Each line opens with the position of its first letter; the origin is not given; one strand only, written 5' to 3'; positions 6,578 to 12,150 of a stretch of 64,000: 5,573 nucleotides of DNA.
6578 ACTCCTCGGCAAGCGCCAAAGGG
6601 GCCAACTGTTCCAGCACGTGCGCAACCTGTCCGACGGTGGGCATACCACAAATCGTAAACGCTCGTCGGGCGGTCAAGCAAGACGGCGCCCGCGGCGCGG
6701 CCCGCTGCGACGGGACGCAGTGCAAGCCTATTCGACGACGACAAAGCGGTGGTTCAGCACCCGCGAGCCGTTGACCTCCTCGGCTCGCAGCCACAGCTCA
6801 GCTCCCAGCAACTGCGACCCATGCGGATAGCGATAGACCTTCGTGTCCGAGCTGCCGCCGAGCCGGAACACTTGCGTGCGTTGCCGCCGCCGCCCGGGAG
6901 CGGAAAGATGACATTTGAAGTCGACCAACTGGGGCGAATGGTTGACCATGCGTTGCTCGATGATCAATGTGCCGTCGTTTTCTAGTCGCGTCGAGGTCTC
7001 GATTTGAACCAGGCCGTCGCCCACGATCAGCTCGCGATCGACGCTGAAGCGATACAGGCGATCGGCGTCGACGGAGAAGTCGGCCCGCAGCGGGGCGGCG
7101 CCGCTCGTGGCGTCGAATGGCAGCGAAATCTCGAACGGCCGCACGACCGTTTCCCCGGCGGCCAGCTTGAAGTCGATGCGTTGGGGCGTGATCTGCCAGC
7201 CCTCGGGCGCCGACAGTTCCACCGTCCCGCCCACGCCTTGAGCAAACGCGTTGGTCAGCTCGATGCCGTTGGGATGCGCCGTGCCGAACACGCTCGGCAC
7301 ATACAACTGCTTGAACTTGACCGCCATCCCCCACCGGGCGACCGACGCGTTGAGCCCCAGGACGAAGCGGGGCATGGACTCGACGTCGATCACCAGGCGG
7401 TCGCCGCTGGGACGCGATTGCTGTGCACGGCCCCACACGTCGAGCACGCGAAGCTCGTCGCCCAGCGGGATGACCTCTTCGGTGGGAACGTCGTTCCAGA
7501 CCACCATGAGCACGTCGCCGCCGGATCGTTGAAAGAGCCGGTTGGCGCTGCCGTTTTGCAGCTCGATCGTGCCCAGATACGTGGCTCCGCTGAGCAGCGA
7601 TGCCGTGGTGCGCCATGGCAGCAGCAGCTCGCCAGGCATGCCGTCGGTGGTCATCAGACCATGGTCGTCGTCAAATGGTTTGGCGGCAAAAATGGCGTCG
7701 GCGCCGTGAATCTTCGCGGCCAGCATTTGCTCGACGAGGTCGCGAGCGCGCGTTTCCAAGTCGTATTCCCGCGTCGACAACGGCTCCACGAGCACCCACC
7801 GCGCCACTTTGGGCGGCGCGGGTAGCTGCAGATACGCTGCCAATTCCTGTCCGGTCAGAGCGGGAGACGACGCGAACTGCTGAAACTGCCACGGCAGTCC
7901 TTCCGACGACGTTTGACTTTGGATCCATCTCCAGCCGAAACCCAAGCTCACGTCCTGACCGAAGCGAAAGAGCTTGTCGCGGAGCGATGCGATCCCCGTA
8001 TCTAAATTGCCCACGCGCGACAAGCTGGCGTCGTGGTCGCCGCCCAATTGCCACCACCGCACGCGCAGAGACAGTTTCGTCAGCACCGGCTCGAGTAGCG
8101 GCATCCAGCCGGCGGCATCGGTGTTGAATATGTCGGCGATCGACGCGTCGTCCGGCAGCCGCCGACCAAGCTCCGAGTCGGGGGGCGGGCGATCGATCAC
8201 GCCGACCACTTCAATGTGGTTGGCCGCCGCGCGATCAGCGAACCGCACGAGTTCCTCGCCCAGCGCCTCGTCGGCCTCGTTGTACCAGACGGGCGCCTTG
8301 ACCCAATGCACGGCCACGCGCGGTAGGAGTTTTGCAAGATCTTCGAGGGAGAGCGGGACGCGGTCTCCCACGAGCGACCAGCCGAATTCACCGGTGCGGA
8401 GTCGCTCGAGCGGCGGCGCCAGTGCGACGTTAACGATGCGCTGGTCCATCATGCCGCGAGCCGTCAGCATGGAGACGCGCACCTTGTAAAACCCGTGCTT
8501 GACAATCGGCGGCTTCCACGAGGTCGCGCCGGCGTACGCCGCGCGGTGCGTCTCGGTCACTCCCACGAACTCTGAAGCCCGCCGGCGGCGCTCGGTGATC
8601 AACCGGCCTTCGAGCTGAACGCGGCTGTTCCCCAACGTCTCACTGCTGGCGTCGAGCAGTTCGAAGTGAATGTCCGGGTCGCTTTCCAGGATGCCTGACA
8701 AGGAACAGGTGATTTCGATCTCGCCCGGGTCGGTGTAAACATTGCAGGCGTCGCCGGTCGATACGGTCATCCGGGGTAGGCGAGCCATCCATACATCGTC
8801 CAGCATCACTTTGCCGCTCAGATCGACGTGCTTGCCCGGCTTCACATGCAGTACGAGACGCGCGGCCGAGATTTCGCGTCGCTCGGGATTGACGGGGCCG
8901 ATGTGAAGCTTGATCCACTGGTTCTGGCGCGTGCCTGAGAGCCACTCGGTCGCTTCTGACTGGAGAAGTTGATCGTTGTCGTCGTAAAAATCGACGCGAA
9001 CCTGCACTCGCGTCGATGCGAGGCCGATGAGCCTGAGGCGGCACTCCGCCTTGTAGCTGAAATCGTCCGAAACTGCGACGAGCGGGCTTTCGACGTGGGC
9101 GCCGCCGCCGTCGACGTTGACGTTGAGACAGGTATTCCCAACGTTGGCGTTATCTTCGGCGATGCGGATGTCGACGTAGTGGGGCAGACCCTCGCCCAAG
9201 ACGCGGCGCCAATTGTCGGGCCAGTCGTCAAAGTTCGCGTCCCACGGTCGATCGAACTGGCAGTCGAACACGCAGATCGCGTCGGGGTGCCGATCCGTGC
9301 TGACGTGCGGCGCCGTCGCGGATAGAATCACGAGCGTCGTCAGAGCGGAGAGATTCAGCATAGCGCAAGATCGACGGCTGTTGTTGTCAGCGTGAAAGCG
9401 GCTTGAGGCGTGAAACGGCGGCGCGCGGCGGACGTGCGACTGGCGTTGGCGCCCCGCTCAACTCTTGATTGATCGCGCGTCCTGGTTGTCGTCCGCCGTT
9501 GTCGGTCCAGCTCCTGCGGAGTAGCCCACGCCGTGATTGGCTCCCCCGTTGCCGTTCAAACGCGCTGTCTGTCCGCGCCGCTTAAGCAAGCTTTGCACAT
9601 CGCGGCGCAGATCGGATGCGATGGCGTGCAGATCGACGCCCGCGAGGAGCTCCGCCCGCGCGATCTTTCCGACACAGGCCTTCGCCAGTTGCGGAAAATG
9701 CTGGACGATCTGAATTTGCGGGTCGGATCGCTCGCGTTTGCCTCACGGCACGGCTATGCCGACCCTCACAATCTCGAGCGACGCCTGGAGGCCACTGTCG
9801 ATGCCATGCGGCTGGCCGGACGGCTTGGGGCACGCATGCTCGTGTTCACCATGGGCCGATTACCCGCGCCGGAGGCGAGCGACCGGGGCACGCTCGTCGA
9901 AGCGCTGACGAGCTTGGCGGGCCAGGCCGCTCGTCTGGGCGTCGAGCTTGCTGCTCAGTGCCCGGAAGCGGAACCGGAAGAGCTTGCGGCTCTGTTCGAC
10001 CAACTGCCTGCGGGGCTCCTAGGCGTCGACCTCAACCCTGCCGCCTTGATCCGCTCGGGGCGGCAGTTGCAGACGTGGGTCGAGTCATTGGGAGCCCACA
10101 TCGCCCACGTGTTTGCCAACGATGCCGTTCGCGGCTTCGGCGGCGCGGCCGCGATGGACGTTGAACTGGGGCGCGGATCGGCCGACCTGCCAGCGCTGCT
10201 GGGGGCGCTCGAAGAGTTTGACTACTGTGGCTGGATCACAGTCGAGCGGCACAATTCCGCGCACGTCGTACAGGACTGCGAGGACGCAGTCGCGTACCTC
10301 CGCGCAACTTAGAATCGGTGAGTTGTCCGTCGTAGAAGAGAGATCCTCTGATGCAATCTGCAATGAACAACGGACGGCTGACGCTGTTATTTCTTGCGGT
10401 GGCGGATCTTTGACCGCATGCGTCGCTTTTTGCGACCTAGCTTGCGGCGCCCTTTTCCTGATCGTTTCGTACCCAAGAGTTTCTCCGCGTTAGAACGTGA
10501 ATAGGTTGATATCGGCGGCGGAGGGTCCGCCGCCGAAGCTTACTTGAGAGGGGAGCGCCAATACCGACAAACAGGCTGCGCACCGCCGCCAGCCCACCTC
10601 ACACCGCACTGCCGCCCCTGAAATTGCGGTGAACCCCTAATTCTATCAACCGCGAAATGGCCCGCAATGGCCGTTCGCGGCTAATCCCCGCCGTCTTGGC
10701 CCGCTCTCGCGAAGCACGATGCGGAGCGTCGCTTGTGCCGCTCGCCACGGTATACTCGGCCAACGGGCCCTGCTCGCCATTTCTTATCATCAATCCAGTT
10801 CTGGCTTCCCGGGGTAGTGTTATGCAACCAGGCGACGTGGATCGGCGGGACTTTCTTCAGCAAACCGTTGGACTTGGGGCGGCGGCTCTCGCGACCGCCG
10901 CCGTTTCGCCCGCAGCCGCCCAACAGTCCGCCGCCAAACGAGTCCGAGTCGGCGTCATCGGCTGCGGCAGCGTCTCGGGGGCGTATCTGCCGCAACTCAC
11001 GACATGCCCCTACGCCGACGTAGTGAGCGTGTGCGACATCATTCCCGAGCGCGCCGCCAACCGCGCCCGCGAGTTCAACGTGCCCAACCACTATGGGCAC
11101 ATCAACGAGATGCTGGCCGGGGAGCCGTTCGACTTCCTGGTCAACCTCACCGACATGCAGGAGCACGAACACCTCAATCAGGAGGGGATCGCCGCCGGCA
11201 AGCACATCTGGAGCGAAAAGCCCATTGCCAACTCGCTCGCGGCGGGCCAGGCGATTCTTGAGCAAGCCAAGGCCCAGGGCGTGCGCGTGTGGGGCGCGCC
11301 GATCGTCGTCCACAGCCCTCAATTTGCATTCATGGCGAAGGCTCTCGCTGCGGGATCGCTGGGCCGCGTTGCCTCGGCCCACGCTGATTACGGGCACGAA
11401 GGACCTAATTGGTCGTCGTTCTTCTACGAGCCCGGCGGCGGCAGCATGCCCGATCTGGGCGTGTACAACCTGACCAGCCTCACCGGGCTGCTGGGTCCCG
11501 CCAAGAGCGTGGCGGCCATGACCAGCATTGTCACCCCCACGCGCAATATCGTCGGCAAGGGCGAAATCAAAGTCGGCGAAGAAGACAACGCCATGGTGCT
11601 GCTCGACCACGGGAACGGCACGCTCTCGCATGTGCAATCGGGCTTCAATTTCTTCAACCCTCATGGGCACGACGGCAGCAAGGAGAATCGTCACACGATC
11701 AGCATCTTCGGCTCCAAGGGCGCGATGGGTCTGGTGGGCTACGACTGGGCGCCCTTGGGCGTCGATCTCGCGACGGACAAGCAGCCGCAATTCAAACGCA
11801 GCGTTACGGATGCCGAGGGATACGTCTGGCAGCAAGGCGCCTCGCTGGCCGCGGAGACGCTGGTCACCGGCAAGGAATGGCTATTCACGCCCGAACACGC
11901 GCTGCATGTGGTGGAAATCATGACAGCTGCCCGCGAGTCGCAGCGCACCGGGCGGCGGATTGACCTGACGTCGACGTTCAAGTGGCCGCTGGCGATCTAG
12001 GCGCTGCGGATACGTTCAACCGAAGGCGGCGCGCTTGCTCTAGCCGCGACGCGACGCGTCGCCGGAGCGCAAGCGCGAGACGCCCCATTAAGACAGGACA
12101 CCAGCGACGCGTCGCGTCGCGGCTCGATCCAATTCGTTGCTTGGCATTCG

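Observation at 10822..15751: BHMT-like methyltransferase embedded in a sugar kinase/deaminase cluster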

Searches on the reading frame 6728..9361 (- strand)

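Call 80: search_protein_families(library=pfam, proteins=[window:6728-9361:-], max_evalue=0.001)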
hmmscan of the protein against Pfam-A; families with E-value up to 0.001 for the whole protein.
window:6728-9361:- (877 aa): 1 family
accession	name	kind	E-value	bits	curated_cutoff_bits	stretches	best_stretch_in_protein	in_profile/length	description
PF10633.15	NPCBM_assoc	-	5.1e-06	27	24.4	1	712-763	24-76/78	NPCBM-associated, NEW3 domain of alpha-galactosidase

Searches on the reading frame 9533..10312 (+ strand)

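Call 4: search_protein_families(library=pfam, proteins=[window:9533-10312:+])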
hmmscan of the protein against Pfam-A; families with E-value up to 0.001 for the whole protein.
window:9533-10312:+ (259 aa): 1 family
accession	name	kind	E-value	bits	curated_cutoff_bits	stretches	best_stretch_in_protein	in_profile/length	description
PF01261.30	AP_endonuc_2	-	2.9e-26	93.1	31.1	1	22-258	2-248/249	Xylose isomerase-like TIM barrel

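Call 5: search_protein_families(library=ncbifam, proteins=[window:9533-10312:+])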
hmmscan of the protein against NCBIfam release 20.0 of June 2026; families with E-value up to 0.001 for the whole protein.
window:9533-10312:+ (259 aa): 2 families
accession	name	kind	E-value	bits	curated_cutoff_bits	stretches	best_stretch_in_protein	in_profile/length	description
TIGR03234.1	OH-pyruv-isom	equivalog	2.5e-05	23.8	353.45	1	16-240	15-241/254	hydroxypyruvate isomerase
TIGR02270.1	TIGR02270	subfamily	0.0003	19.9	206.8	1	75-153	31-104/410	TIGR02270 family protein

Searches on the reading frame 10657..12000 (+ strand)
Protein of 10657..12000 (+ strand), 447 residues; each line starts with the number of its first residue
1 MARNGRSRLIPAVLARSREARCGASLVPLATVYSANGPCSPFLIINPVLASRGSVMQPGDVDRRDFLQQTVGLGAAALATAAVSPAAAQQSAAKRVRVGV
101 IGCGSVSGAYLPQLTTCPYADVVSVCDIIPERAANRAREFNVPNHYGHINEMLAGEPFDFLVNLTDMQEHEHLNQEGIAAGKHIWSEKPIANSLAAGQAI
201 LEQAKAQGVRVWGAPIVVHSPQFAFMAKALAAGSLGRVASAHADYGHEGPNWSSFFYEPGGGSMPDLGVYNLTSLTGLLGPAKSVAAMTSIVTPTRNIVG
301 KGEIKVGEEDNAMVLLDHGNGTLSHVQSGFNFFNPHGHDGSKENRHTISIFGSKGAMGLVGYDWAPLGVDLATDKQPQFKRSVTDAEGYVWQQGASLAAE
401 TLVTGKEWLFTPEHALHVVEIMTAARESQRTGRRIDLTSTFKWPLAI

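Call 4: search_protein_families(library=pfam, proteins=[window:10657-12000:+])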
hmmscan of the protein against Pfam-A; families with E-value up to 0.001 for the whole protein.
window:10657-12000:+ (447 aa): 3 families
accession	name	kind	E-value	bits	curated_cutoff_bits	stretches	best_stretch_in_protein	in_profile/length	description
PF22725.1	GFO_IDH_MocA_C3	-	3e-18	66.5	27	1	225-356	3-122/124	GFO/IDH/MocA C-terminal domain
PF01408.29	GFO_IDH_MocA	-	6.5e-16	59.6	24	1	96-212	1-117/120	Oxidoreductase family, NAD-binding Rossmann fold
PF02894.22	GFO_IDH_MocA_C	-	1.4e-11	45.1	22.9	1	228-437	2-218/218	Oxidoreductase family, C-terminal alpha/beta domain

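Call 5: search_protein_families(library=ncbifam, proteins=[window:10657-12000:+])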
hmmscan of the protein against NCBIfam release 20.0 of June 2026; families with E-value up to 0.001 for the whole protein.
window:10657-12000:+ (447 aa): 9 families
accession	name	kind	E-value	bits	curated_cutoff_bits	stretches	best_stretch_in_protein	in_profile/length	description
TIGR04380.1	myo_inos_iolG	equivalog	1.2e-18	67.1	355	1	96-433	2-327/330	inositol 2-dehydrogenase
NF040723.1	UDP-GlcNAcDh_Arch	equivalog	1.3e-11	44.6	450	1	96-243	1-146/302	UDP-N-acetylglucosamine 3-dehydrogenase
NF052479.1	LevoglcsnDh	equivalog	6.4e-10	38.3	650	1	123-309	39-232/386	levoglucosan dehydrogenase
NF058561.1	BT_2158_fam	equivalog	5.5e-08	31.8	750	1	63-242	2-181/487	glycoside 3-dehydrogenase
NF052679.1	InsChiInosDhIolG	equivalog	1.1e-07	31.2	540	1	96-211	3-120/343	bifunctional inositol 2-dehydrogenase/D-chiro-inositol 1-dehydrogenase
NF058563.1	BT_2159_fam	equivalog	2.8e-07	29.9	650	1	96-205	1-110/350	disaccharide 3-dehydrogenase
NF007574.0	PRK10206.1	equivalog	4.7e-06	25.9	352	1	146-286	54-194/345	oxidoreductase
NF008607.0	PRK11579.1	subfamily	0.00014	21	330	1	94-286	3-196/346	oxidoreductase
NF041392.1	XylDh_Gfo6_Halo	equivalog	0.00038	19.3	350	0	89-280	10-213/350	D-xylose 1-dehydrogenase Gfo6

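Call 75: search_solved_structures(query=window:10822-12000:+, max_evalue=1e-8)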
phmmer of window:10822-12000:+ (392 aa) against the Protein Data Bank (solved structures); distinct sequences matched with E-value up to 1e-8: 25.
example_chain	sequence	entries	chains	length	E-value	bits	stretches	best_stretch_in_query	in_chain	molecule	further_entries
6nor_A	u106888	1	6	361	1.5e-17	66.8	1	38-383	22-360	Putative NAD dependent dehydrogenase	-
9m3d_B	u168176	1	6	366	7.8e-17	64.4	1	40-383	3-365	DgpA1 from W974-1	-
6jw6_A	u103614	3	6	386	3.6e-14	55.7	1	40-301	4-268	Dehydrogenase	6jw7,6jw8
7xr9_A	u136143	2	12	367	2e-13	53.3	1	40-217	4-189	DgpA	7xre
6ktj_A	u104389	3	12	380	2.1e-13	53.2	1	71-269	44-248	Scyllo-inositol dehydrogenase with L-glucose dehydrogenase activity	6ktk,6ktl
5ya8_A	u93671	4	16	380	3.2e-13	52.6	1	71-269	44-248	Scyllo-inositol dehydrogenase with L-glucose dehydrogenase activity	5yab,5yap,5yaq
3evn_A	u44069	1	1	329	1.1e-12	50.8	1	39-225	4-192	Oxidoreductase, Gfo/Idh/MocA family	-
4had_A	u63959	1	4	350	1.2e-12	50.7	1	42-220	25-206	Probable oxidoreductase protein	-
5a02_A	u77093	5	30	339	5.5e-12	48.5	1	40-238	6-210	ALDOSE-ALDOSE OXIDOREDUCTASE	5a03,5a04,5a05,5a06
3q2k_A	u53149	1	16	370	6.3e-12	48.3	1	39-237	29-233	oxidoreductase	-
3rbv_A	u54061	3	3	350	3.2e-11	46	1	37-225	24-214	Sugar 3-ketoreductase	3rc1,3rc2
2o48_X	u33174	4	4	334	8.8e-11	44.5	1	41-228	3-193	Dimeric dihydrodiol dehydrogenase | Trans-1,2-dihydrobenzene-1,2-diol dehydrogenase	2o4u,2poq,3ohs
3rc7_A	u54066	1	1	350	1.1e-10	44.2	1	37-225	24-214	Sugar 3-ketoreductase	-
3rcb_A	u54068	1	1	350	1.1e-10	44.1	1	37-225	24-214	Sugar 3-ketoreductase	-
2glx_A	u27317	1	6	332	1.5e-10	43.8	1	42-292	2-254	1,5-anhydro-D-fructose reductase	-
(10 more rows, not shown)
